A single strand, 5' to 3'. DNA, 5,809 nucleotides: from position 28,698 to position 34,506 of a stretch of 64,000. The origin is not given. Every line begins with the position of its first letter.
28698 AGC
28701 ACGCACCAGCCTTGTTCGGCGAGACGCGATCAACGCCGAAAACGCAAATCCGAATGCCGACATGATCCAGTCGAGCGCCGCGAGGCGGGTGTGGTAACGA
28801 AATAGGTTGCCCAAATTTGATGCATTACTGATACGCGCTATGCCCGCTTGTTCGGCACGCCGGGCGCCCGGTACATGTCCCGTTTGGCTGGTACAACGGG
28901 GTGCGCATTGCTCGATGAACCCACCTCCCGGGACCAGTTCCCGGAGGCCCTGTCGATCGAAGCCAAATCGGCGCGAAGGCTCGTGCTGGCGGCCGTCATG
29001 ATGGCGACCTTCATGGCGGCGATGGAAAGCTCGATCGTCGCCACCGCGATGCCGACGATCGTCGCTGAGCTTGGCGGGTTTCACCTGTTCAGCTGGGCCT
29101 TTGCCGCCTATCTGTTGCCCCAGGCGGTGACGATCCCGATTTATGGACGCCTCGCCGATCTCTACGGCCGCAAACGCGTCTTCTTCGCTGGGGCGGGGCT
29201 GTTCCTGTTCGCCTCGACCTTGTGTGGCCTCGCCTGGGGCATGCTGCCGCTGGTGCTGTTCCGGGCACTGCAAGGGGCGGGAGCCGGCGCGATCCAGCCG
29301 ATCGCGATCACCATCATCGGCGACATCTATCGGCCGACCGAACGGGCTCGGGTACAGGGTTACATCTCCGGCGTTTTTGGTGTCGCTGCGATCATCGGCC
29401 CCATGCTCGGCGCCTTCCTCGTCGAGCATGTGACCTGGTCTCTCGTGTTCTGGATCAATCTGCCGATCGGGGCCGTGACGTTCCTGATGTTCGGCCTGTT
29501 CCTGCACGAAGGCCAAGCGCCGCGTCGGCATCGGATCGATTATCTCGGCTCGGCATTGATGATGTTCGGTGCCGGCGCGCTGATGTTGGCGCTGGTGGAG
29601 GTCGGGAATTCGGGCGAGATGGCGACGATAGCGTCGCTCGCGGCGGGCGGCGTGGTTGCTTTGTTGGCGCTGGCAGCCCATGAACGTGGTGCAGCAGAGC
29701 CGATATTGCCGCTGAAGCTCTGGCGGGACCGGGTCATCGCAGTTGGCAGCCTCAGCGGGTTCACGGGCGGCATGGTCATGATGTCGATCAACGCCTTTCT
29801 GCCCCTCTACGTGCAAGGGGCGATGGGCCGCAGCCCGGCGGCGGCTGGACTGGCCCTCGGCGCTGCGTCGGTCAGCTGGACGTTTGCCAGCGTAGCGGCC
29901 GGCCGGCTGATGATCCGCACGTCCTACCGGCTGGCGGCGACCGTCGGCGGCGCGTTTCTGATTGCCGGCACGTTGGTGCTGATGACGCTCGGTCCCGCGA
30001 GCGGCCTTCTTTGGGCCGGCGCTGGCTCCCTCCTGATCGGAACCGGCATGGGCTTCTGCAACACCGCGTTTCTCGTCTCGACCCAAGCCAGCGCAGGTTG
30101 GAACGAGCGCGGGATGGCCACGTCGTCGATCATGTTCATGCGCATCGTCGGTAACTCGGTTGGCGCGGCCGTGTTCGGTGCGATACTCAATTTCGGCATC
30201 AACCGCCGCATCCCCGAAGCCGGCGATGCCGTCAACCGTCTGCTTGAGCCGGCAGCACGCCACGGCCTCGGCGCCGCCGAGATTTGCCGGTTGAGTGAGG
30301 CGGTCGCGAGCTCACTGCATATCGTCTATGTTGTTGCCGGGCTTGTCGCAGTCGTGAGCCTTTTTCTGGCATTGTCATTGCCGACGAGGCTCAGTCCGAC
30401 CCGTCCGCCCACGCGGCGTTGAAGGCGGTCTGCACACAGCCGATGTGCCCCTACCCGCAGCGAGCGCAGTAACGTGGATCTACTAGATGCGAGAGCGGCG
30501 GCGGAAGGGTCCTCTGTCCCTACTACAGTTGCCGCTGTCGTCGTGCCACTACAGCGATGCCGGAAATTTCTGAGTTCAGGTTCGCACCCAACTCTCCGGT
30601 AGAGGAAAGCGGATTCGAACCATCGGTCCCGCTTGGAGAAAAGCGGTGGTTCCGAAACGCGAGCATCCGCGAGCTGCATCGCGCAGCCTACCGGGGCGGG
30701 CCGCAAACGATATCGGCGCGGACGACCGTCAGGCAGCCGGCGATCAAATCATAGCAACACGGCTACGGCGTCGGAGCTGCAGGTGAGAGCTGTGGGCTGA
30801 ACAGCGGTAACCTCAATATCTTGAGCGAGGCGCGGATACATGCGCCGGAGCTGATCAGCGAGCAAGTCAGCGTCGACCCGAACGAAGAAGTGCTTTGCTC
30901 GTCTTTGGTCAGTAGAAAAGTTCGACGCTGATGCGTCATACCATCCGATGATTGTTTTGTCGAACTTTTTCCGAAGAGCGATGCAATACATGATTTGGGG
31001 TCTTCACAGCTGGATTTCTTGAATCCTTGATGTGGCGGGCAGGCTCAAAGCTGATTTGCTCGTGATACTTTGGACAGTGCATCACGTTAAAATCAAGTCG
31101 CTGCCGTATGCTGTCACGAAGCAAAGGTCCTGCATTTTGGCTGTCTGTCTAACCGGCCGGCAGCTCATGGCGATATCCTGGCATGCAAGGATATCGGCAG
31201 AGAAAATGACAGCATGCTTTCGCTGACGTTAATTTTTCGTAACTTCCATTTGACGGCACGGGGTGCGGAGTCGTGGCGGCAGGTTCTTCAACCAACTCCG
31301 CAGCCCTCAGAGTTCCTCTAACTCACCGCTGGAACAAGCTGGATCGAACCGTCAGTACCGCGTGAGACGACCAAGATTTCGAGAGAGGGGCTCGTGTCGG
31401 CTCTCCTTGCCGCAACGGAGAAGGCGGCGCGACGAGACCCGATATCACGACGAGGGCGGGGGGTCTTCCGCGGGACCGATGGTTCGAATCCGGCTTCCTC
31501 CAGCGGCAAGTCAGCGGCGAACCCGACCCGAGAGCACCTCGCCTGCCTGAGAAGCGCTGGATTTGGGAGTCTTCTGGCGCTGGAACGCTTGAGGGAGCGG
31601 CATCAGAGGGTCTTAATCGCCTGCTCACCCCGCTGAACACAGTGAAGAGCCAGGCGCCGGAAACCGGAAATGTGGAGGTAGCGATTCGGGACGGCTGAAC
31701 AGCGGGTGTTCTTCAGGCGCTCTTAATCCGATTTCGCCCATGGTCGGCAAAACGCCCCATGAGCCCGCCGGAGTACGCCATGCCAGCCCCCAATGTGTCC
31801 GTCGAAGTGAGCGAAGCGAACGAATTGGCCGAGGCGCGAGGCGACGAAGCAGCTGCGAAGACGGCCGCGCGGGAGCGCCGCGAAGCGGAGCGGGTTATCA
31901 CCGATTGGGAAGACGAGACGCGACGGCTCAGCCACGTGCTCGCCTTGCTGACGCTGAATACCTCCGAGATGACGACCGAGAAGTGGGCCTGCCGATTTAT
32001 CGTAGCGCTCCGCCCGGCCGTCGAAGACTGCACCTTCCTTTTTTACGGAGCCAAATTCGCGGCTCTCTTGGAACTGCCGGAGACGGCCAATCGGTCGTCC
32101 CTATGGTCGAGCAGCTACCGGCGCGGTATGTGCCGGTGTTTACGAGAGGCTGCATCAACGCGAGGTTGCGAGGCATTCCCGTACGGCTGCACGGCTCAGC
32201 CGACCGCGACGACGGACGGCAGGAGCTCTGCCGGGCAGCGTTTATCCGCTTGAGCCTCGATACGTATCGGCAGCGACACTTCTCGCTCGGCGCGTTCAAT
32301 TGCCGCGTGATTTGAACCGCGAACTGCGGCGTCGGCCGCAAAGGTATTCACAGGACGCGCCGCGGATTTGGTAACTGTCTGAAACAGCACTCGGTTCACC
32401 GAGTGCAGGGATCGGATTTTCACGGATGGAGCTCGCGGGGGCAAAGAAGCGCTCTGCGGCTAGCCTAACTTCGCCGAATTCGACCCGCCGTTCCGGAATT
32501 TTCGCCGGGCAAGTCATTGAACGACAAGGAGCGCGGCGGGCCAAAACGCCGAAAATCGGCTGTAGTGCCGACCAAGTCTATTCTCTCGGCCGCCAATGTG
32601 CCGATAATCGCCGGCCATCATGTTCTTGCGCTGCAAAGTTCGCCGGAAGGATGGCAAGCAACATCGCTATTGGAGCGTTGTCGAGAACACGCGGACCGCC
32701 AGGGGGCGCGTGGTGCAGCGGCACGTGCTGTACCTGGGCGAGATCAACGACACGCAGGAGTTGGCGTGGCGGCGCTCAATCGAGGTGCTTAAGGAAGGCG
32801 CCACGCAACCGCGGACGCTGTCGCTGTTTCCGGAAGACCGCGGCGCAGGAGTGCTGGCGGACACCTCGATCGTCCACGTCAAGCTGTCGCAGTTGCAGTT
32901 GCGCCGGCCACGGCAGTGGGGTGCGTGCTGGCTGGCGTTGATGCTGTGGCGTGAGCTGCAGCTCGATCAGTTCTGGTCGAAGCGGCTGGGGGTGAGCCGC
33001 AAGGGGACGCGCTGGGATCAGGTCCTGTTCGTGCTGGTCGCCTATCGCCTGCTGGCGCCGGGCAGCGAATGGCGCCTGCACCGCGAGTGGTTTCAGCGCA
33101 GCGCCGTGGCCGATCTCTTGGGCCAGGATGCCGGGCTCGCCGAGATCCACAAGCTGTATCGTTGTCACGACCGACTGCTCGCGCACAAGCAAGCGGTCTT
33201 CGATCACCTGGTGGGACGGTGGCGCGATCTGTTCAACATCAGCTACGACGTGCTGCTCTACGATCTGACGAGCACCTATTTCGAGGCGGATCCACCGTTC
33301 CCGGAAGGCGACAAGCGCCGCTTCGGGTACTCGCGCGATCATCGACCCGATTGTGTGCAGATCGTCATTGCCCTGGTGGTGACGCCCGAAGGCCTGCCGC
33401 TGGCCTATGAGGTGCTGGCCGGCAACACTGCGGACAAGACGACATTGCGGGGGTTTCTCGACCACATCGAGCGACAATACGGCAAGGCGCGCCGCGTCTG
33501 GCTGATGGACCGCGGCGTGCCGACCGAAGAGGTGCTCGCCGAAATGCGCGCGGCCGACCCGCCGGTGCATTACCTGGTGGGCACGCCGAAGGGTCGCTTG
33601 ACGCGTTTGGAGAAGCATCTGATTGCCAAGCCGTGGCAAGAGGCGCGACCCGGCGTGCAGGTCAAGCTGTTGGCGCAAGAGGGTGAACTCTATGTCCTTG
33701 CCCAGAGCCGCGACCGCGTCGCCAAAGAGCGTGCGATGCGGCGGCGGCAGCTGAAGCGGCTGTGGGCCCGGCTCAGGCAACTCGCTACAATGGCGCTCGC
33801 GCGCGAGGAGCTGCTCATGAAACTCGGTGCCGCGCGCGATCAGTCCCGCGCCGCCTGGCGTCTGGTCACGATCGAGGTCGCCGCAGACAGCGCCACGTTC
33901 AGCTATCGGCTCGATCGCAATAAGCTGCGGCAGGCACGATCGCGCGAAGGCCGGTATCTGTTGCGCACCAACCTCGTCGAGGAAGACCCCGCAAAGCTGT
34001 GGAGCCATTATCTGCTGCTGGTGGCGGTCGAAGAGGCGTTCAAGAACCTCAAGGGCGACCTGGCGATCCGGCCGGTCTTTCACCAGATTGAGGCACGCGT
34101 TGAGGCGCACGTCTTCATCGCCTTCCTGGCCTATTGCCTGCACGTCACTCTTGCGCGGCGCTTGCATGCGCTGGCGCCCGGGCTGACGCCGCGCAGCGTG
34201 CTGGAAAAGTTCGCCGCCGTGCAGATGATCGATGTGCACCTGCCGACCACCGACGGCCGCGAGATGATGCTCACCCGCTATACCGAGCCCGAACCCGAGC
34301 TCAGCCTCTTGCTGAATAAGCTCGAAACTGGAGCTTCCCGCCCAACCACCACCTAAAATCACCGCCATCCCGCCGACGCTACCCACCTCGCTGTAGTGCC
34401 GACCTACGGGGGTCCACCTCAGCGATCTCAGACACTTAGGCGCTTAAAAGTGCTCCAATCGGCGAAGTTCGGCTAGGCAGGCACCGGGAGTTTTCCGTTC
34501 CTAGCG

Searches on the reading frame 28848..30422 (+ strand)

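Call 54: search_protein_families(library=pfam, proteins=[window:28848-30422:+], max_evalue=0.01)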
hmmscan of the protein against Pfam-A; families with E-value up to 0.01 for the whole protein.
window:28848-30422:+ (524 aa): 2 families
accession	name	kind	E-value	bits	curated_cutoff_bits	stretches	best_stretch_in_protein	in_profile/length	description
PF07690.21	MFS_1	-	3.1e-54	184.6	33.4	1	51-440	2-347/347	Major Facilitator Superfamily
PF00083.30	Sugar_tr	-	0.00091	18.7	22.3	1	80-221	47-193/452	Sugar (and other) transporter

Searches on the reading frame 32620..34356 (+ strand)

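Call 13: search_protein_families(library=pfam, proteins=[window:32620-34356:+])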
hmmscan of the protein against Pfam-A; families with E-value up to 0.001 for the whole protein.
window:32620-34356:+ (578 aa): 1 family
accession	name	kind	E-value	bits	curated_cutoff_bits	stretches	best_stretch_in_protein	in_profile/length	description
PF01609.27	DDE_Tnp_1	-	4.4e-10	40.1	23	1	227-507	20-200/200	Transposase DDE domain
